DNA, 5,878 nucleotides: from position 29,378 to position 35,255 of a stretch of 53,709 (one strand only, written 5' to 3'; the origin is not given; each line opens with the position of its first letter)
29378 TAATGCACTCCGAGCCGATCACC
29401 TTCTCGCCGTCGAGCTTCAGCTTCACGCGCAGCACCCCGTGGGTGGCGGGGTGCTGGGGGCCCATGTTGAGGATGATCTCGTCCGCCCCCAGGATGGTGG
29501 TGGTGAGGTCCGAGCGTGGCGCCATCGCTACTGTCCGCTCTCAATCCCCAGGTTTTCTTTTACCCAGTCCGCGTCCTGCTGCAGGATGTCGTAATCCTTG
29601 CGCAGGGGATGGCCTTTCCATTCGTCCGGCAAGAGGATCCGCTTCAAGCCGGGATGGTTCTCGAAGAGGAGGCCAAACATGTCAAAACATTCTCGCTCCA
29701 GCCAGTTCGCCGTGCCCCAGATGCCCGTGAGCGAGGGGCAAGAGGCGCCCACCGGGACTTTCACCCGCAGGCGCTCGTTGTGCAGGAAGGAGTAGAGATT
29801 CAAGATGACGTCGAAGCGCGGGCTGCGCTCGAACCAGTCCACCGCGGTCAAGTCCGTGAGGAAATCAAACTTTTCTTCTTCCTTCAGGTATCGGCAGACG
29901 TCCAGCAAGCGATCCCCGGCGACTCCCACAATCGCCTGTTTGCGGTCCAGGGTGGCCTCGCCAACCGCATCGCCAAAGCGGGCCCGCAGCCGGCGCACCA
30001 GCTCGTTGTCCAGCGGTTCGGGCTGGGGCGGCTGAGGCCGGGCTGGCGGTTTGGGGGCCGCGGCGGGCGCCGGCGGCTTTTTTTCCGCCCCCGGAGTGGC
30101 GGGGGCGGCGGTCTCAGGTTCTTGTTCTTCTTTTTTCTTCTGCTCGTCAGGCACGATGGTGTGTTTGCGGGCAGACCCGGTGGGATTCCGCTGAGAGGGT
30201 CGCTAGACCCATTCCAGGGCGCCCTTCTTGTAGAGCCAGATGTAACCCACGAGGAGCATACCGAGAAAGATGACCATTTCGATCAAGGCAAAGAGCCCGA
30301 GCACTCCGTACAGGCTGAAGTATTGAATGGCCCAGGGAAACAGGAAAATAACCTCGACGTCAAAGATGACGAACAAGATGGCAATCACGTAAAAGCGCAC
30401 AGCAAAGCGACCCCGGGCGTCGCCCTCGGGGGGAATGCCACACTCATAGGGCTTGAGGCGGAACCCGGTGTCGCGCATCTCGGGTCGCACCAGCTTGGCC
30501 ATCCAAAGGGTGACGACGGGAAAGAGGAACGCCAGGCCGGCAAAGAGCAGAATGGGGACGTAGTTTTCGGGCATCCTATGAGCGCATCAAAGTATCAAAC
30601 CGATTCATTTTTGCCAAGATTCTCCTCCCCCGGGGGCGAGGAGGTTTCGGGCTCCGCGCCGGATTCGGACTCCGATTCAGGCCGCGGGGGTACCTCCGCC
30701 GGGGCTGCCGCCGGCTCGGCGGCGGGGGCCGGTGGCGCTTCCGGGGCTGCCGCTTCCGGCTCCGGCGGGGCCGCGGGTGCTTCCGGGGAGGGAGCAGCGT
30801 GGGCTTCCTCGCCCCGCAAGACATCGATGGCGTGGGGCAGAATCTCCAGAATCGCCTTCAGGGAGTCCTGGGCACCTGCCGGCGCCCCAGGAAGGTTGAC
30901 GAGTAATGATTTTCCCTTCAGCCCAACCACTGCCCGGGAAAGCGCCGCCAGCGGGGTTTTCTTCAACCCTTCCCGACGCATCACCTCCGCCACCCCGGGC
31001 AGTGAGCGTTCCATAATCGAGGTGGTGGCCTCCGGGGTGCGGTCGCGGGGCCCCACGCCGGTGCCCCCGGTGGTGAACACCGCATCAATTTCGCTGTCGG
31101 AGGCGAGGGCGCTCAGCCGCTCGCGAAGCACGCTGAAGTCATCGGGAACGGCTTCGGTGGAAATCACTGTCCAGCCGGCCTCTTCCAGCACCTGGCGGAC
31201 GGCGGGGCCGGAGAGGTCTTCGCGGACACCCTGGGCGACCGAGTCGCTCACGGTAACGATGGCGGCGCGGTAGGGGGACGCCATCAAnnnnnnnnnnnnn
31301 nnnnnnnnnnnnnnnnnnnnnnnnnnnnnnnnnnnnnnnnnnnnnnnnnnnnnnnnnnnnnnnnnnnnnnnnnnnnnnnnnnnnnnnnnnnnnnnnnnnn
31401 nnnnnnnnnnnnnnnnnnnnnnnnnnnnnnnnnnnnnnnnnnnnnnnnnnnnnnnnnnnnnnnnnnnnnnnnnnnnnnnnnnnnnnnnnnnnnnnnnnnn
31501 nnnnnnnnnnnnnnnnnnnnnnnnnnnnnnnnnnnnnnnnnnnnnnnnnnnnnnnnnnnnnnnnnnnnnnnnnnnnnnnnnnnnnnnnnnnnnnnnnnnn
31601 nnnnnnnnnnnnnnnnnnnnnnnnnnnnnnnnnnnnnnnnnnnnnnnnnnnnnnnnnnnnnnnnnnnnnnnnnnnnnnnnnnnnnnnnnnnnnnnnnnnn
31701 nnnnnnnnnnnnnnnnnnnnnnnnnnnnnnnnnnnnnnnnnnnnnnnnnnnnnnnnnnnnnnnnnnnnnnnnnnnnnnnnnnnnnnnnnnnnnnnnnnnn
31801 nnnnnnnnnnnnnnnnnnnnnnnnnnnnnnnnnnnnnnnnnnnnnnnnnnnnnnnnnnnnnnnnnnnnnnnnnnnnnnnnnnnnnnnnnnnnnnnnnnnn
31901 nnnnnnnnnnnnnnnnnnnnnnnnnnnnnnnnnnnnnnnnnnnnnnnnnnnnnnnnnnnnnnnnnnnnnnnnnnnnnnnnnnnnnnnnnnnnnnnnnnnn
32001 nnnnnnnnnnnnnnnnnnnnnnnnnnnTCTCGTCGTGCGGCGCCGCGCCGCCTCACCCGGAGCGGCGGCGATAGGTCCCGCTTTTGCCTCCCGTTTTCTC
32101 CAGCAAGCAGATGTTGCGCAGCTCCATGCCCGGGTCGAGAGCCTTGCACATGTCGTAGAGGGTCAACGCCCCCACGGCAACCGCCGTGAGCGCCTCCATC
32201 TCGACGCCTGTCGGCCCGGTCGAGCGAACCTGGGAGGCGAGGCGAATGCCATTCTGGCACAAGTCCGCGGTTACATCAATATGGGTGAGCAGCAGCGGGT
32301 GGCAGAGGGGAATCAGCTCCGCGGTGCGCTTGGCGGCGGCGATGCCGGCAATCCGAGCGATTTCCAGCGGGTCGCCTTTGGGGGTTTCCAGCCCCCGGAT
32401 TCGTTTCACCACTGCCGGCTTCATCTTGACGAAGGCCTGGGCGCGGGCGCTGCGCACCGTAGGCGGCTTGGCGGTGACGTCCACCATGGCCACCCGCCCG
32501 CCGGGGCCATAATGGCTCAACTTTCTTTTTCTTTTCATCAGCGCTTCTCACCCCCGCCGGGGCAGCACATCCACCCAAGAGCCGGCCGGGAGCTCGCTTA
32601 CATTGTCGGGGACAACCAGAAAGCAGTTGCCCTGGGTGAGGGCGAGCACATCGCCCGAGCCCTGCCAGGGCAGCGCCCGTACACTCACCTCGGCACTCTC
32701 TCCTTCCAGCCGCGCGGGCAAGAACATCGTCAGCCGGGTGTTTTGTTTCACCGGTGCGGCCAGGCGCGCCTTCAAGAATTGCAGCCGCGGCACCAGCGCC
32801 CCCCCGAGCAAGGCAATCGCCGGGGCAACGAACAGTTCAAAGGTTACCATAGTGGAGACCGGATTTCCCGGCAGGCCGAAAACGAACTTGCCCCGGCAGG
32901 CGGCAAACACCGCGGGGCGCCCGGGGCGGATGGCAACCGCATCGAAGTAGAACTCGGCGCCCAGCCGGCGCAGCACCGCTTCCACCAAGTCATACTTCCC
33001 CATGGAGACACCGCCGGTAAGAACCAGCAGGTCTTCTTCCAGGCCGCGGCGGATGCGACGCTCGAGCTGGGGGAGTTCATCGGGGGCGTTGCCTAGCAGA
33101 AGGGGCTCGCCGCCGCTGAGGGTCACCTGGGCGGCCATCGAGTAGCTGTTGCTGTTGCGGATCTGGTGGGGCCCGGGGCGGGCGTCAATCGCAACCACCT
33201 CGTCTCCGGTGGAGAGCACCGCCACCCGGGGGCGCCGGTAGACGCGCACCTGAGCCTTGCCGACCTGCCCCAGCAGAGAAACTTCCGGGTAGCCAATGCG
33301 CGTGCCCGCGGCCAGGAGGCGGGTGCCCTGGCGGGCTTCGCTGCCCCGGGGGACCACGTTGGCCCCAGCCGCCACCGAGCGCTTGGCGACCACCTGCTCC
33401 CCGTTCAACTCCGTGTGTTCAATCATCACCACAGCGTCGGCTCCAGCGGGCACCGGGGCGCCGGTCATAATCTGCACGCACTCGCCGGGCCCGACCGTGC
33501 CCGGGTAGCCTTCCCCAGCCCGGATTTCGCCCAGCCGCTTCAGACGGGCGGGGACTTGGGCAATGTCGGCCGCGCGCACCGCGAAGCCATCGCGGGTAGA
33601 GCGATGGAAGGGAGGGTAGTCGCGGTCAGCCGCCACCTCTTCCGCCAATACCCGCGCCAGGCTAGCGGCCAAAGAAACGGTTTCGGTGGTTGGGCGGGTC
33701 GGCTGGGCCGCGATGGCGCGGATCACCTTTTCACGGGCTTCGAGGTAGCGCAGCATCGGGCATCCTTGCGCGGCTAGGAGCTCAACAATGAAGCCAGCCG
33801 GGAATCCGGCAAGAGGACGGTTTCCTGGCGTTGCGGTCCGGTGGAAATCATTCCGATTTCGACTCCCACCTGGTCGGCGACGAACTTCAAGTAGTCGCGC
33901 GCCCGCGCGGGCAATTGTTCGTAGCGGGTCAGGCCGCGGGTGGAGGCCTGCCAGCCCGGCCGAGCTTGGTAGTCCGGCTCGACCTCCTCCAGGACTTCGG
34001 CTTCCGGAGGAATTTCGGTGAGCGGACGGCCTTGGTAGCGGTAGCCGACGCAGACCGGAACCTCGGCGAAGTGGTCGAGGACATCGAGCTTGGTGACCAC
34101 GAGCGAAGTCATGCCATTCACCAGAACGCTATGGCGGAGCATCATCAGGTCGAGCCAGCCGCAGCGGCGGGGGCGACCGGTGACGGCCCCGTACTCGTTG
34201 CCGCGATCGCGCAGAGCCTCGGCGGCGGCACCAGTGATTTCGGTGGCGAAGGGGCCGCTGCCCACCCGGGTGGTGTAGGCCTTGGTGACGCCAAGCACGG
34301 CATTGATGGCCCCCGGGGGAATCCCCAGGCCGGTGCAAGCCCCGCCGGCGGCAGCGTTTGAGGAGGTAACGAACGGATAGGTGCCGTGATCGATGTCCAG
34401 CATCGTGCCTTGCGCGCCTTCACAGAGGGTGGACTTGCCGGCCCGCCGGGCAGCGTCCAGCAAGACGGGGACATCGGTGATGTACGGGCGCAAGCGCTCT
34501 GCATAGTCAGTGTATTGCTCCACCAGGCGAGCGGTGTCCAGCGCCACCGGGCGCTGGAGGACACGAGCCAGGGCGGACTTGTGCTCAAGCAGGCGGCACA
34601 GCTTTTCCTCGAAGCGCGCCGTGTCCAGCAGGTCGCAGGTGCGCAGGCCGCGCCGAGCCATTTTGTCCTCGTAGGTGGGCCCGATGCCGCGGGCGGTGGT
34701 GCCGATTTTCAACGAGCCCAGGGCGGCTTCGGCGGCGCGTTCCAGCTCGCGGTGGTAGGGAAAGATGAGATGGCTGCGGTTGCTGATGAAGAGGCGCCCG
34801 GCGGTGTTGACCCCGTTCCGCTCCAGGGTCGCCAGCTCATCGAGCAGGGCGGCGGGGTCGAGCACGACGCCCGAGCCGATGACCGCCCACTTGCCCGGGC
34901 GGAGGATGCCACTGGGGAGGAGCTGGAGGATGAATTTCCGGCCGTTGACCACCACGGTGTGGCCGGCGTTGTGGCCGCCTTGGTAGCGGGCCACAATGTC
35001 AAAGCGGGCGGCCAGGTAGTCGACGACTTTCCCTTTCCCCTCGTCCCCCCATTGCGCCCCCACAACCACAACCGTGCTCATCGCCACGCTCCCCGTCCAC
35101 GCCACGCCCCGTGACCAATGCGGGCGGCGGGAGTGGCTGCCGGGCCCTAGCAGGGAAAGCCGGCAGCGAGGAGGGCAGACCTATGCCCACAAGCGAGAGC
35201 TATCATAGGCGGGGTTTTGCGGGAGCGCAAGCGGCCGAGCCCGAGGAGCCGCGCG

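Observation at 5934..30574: Two paralogous NDH-1 (nuo) operons, and both precisely lack nuoB and nuoI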

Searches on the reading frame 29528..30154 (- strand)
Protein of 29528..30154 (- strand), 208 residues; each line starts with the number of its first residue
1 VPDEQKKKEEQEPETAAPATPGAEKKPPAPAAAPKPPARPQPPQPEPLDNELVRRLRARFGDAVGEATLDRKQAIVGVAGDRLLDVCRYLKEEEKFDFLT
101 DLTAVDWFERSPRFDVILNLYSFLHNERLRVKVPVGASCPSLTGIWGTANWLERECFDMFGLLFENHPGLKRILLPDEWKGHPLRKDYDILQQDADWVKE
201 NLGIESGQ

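Call 4: search_protein_families(library=pfam, proteins=[window:29528-30154:-])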
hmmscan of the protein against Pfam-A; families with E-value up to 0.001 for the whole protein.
window:29528-30154:- (208 aa): 1 family
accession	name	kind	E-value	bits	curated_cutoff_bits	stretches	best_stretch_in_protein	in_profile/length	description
PF00329.25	Complex1_30kDa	-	2.1e-41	141.8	22.5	1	78-191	3-121/124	Respiratory-chain NADH dehydrogenase, 30 Kd subunit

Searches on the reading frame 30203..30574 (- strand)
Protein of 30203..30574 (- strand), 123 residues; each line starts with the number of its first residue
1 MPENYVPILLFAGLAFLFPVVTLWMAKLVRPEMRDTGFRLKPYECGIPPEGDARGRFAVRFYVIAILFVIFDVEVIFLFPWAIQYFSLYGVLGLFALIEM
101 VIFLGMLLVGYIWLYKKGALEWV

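Call 4: search_protein_families(library=pfam, proteins=[window:30203-30574:-])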
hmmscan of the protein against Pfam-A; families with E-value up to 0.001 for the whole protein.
window:30203-30574:- (123 aa): 1 family
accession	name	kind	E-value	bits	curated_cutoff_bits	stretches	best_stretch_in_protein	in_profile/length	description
PF00507.24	Oxidored_q4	-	1.3e-33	115.6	23.3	1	20-122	2-99/99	NADH-ubiquinone/plastoquinone oxidoreductase, chain 3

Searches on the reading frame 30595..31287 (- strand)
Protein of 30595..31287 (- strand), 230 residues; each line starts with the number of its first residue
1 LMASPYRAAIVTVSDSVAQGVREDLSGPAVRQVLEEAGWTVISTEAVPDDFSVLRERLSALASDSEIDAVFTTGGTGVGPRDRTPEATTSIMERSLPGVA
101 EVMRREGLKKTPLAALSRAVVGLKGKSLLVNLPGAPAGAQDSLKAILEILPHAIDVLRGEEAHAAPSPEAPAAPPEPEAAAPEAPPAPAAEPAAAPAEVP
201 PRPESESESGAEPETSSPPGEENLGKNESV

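Call 70: search_protein_families(library=pfam, proteins=[window:30595-31287:-], max_evalue=0.001)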
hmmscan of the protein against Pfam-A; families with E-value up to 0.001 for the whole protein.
window:30595-31287:- (230 aa): 1 family
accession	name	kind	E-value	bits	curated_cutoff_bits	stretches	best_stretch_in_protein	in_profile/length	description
PF00994.29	MoCF_biosynth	-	5.1e-31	107.8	26.6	1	9-151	1-143/144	Probable molybdopterin binding domain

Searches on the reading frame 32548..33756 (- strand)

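Call 71: search_protein_families(library=pfam, proteins=[window:32548-33756:-], max_evalue=0.001)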
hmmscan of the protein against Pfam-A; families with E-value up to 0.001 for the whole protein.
window:32548-33756:- (402 aa): 3 families
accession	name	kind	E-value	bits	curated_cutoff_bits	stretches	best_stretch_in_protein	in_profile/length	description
PF03453.22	MoeA_N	-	1.4e-42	145.5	30.8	1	6-166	5-160/160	MoeA N-terminal region (domain I and II)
PF00994.29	MoCF_biosynth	-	1.6e-27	96.4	26.6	1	179-314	1-142/144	Probable molybdopterin binding domain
PF03454.20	MoeA_C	-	4.3e-13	49.7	22.1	1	329-399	1-71/72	MoeA C-terminal region (domain IV)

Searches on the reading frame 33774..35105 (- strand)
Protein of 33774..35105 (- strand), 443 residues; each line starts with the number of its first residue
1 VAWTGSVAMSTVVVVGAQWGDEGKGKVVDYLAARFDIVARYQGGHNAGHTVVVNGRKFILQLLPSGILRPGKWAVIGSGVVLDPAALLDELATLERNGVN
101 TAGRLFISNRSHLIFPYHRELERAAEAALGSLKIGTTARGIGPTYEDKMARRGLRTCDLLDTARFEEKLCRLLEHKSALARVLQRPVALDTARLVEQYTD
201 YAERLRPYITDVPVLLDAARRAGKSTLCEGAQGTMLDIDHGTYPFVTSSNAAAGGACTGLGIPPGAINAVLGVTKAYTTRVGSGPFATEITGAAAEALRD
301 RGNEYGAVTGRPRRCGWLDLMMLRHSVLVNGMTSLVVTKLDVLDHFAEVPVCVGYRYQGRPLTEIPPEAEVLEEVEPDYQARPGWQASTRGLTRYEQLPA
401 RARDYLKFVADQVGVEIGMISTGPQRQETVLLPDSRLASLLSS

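Call 71: search_protein_families(library=pfam, proteins=[window:33774-35105:-], max_evalue=0.001)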
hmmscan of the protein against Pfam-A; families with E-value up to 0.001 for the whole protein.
window:33774-35105:- (443 aa): 1 family
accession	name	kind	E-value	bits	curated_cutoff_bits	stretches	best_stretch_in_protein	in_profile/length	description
PF00709.27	Adenylsucc_synt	-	5.8e-178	592.3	27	1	13-430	1-416/416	Adenylosuccinate synthetase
